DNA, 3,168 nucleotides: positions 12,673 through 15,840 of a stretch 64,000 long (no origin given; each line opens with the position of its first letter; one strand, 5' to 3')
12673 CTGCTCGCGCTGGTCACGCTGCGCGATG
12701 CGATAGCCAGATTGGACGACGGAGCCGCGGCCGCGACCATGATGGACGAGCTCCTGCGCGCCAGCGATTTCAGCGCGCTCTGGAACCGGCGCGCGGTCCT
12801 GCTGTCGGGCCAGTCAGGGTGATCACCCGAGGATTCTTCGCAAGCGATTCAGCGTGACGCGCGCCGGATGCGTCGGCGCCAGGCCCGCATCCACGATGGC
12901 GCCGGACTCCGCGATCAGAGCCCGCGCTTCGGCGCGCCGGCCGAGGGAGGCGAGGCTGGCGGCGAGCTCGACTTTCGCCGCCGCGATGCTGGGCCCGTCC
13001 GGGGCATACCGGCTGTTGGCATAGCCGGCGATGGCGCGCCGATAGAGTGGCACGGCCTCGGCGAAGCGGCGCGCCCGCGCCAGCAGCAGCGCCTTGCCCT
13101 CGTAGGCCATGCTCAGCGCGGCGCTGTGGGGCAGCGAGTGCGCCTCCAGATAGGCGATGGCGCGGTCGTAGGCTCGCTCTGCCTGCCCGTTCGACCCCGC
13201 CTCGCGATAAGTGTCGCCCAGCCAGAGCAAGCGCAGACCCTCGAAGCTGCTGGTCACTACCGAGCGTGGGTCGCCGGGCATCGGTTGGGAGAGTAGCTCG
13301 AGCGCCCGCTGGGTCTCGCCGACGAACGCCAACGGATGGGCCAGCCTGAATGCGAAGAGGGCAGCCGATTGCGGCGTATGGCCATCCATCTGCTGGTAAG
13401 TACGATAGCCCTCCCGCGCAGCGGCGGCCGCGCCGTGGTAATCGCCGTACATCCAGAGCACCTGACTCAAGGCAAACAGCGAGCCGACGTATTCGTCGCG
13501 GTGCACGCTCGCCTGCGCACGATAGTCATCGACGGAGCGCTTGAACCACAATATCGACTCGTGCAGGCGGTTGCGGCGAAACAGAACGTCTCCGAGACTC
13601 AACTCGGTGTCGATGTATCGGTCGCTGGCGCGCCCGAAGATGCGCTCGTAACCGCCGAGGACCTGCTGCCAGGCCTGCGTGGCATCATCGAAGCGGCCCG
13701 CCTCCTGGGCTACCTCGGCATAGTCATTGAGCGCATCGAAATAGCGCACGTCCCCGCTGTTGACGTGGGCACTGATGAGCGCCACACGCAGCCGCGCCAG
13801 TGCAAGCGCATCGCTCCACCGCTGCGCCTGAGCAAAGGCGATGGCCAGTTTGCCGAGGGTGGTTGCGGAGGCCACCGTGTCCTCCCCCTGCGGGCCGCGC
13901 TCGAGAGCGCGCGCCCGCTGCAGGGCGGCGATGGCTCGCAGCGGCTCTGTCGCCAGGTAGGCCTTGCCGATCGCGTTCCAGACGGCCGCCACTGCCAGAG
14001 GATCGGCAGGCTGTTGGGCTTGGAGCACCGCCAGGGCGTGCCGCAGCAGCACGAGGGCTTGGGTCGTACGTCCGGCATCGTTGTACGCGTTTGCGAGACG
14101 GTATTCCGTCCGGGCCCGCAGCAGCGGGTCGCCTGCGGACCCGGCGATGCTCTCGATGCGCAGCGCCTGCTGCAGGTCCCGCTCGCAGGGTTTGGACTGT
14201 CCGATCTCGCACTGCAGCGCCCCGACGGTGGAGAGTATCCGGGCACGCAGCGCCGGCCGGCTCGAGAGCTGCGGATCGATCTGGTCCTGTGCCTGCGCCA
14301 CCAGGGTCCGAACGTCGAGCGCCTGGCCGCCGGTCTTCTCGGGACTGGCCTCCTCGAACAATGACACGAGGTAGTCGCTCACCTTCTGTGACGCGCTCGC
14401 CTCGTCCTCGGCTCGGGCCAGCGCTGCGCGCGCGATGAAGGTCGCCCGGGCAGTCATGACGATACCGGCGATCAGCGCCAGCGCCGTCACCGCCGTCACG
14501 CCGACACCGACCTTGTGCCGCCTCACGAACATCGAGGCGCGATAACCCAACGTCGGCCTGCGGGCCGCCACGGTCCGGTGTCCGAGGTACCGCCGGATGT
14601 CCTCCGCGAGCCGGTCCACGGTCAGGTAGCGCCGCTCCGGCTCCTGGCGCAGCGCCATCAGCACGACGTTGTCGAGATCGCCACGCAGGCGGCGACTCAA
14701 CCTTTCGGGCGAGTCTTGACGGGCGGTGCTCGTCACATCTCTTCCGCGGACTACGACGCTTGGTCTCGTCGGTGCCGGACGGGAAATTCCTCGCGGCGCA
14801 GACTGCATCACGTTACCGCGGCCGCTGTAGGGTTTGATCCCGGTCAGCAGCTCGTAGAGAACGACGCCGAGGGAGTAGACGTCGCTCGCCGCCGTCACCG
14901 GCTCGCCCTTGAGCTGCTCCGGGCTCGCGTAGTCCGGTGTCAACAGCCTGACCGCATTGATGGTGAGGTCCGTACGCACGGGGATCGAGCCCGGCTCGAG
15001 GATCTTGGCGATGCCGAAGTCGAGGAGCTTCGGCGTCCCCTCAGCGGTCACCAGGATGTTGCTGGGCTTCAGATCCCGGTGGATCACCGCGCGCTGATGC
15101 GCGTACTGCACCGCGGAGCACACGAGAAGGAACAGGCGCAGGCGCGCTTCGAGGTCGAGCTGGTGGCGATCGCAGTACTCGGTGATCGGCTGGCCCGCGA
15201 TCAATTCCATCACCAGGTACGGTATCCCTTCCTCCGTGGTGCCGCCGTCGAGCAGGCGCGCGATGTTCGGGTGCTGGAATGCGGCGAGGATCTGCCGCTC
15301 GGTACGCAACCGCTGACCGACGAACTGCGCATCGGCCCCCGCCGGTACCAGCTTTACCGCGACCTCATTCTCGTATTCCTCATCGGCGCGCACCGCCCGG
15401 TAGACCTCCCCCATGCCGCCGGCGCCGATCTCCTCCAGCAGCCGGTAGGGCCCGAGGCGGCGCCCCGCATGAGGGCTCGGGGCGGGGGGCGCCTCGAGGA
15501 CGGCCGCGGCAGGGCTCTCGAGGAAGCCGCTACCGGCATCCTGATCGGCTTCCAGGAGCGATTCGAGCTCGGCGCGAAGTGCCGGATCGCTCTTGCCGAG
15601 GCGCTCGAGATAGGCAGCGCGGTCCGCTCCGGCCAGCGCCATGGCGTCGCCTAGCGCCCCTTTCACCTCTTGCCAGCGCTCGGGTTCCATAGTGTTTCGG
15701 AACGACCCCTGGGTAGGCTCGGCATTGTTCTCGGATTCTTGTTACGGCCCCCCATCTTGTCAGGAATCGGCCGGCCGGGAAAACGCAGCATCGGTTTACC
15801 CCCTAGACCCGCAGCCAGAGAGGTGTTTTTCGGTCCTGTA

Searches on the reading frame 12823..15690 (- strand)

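Call 73: search_protein_families(library=pfam, proteins=[window:12823-15690:-], max_evalue=0.0001)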
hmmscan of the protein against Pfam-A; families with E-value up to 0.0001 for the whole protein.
window:12823-15690:- (955 aa): 8 families
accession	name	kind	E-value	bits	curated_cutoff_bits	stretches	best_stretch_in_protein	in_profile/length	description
PF00069.31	Pkinase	-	2.8e-44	151.9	31.7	1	82-292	1-201/263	Protein kinase domain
PF07714.23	PK_Tyr_Ser-Thr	-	6.4e-34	117.9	23.1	1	84-291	3-208/258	Protein tyrosine and serine/threonine kinase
PF13424.12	TPR_12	-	1.5e-23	83.2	30.1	1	652-724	4-76/77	Tetratricopeptide repeat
PF13374.12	TPR_10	-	5.7e-10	39.3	27.5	0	653-687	4-38/42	Tetratricopeptide repeat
PF24885.1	TPR_NPHP3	-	6.6e-09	36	100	0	483-595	99-209/239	Nephrocystin-3 TPR domain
PF03109.22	ABC1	-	6e-08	32.6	22.9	1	158-233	144-219/244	ABC1 atypical kinase-like domain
PF07719.23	TPR_2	-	2.3e-06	27.7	27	0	862-888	3-29/34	Tetratricopeptide repeat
PF00515.34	TPR_1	-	4.1e-05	23.6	27.8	0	526-554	1-29/34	Tetratricopeptide repeat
